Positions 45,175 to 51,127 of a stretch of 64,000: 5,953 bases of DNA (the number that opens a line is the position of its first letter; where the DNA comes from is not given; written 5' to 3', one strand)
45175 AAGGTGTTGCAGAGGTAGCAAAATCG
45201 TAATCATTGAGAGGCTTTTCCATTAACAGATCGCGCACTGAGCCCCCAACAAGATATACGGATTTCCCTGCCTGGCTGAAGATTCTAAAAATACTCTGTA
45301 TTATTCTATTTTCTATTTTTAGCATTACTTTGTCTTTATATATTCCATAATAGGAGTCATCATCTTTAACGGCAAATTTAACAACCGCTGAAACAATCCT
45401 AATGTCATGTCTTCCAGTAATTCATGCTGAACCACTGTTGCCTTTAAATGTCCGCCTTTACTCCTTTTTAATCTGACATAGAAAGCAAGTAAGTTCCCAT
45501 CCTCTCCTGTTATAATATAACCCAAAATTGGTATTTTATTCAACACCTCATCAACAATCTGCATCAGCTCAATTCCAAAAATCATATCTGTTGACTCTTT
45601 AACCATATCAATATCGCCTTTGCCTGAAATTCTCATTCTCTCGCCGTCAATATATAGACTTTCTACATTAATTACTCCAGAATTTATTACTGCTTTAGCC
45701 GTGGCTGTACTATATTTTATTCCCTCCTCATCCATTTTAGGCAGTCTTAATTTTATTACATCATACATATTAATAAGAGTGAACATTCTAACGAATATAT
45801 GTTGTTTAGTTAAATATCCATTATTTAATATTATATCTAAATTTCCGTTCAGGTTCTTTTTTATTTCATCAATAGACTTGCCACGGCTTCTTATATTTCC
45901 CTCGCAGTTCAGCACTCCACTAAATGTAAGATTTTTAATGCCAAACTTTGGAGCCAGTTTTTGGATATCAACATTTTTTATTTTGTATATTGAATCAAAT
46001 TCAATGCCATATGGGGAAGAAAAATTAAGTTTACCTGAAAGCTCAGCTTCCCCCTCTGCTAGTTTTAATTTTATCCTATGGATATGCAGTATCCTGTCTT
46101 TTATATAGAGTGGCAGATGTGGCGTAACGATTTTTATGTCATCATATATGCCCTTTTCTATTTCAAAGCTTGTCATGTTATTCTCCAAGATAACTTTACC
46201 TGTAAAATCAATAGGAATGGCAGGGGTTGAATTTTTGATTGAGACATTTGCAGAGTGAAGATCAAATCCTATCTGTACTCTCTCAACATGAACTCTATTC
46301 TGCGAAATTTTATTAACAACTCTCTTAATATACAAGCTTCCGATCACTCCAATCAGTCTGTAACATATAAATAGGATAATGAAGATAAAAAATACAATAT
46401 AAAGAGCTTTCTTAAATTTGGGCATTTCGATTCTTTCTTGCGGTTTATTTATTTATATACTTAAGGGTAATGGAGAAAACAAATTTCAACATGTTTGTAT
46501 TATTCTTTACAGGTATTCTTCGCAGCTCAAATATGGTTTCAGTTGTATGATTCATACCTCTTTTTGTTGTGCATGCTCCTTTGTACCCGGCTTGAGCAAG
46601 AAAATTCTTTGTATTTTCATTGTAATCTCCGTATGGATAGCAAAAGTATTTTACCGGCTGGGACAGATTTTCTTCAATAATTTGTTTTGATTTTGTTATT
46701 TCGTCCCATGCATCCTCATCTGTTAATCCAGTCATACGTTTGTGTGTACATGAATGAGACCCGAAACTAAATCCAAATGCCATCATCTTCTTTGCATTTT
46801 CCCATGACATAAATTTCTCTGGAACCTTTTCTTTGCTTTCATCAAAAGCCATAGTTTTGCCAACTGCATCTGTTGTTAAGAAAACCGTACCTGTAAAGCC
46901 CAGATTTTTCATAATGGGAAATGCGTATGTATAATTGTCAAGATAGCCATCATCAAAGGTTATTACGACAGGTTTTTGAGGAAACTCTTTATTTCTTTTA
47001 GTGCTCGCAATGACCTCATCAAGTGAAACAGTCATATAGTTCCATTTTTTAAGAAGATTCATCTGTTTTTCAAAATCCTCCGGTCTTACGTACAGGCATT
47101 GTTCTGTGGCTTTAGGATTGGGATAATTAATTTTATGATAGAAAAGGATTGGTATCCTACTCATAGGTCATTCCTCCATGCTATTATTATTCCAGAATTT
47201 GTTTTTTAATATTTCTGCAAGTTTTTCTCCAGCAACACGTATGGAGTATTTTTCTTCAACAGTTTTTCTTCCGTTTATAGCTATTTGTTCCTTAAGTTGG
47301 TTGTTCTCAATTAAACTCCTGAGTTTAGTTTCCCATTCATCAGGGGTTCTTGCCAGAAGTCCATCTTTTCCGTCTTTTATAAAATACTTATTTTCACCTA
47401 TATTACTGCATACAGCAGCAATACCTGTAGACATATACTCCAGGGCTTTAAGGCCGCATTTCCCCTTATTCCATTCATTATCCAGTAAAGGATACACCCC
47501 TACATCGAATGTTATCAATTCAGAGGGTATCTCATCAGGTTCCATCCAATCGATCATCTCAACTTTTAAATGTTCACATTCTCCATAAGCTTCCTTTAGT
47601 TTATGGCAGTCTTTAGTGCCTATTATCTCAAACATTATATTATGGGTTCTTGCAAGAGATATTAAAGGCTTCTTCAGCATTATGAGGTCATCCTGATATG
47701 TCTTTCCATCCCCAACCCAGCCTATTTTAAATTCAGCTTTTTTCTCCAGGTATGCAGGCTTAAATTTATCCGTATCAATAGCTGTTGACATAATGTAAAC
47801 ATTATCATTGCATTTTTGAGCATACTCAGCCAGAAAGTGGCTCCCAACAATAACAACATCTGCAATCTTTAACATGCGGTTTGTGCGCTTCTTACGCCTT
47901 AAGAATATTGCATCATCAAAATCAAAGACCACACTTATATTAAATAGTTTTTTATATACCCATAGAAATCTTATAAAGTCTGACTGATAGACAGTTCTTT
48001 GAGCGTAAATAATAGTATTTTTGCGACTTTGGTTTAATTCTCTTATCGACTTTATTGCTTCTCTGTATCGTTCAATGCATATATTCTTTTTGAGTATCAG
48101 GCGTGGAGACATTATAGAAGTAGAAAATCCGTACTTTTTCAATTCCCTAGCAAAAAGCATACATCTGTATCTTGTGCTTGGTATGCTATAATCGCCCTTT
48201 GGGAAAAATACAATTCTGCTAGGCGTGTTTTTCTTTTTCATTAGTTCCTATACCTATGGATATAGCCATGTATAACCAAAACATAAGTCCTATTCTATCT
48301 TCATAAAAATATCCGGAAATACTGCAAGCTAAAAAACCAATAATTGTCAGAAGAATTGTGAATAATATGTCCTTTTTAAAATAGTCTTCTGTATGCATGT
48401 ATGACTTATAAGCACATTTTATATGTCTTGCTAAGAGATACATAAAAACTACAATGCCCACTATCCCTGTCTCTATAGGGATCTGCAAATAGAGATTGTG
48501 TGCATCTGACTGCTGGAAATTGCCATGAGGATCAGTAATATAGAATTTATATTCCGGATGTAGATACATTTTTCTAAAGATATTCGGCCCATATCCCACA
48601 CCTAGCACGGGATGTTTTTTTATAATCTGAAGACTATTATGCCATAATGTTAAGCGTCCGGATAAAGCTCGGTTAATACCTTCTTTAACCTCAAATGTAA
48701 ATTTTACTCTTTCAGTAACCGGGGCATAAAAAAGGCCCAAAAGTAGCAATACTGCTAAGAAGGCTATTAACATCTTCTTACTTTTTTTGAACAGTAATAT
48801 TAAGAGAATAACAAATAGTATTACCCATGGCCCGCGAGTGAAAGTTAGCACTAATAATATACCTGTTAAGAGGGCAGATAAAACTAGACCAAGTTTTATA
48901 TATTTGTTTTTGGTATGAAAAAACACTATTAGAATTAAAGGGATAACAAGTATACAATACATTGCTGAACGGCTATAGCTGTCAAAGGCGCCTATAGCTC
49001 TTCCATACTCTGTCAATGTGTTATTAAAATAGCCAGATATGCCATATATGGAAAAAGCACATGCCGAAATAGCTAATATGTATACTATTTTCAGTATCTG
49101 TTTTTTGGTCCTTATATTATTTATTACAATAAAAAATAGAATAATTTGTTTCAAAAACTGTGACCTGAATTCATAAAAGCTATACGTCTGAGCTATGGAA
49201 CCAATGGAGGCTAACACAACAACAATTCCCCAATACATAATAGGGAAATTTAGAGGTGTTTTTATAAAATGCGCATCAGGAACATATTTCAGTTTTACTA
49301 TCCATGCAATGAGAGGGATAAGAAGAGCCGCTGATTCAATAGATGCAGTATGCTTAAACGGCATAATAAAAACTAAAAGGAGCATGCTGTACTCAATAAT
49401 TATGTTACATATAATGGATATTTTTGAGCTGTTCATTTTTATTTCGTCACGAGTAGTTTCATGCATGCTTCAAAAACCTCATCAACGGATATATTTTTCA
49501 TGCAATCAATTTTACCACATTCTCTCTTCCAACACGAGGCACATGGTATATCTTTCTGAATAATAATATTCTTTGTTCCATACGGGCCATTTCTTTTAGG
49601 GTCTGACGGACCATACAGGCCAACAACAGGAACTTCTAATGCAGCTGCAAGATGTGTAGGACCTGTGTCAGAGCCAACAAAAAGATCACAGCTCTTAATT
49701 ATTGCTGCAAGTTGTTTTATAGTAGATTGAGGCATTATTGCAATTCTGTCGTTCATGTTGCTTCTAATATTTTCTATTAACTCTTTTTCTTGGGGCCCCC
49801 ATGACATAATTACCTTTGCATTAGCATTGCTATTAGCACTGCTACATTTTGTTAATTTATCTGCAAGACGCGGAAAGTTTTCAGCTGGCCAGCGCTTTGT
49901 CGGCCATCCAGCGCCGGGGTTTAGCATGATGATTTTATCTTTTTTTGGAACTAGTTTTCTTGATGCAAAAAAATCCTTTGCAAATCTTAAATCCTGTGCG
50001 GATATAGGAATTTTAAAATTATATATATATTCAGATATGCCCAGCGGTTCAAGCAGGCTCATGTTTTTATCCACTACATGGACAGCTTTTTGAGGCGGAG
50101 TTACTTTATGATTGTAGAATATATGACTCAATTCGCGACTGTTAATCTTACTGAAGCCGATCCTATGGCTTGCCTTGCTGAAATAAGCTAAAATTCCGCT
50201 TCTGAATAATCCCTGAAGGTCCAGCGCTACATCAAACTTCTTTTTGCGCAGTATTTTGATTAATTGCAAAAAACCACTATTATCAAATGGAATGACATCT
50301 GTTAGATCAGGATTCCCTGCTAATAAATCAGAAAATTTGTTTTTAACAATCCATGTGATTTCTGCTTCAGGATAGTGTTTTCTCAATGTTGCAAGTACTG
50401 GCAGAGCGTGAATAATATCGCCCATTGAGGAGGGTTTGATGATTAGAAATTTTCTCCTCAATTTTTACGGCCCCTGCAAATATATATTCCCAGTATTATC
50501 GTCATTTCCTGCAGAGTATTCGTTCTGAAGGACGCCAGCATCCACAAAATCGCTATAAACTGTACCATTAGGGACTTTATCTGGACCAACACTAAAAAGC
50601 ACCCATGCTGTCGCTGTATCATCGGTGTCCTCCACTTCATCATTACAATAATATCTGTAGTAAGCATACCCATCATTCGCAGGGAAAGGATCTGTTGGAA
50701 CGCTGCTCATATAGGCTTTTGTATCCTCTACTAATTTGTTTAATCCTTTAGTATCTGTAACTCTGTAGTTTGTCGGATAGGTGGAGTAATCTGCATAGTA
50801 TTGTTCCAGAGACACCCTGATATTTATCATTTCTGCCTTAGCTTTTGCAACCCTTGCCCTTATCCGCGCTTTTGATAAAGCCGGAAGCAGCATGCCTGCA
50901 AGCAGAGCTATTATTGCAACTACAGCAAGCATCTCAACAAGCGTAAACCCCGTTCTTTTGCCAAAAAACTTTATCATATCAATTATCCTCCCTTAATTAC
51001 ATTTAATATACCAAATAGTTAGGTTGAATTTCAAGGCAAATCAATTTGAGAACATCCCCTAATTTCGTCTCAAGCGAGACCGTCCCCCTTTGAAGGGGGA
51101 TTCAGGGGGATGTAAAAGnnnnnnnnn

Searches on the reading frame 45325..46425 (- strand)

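Call 37: search_protein_families(library=pfam, proteins=[window:45325-46425:-], max_evalue=0.001)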
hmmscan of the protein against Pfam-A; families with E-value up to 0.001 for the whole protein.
window:45325-46425:- (366 aa): 2 families
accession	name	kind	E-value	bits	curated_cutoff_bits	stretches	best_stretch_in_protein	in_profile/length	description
PF13116.12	YhdP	-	4.9e-17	61.6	46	1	109-313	990-1201/1224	YhdP protein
PF05170.20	AsmA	-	1.8e-09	37.4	29.8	1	88-206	446-562/607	AsmA family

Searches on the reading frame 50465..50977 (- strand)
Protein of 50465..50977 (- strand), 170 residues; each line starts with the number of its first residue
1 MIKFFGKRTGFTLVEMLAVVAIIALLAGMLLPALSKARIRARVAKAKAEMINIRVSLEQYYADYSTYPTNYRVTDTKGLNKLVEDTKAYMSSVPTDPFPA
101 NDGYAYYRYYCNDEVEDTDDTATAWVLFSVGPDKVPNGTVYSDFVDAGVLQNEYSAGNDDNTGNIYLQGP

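Call 37: search_protein_families(library=pfam, proteins=[window:50465-50977:-], max_evalue=0.001)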
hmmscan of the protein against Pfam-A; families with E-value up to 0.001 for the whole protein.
window:50465-50977:- (170 aa): 2 families
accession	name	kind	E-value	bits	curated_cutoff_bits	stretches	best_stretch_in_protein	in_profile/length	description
PF07963.17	N_methyl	-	2.3e-06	27.4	21.2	1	7-31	3-27/27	Prokaryotic N-terminal methylation motif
PF08334.16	T2SSG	-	1e-05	26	21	1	40-139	8-99/108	Type II secretion system (T2SS), protein G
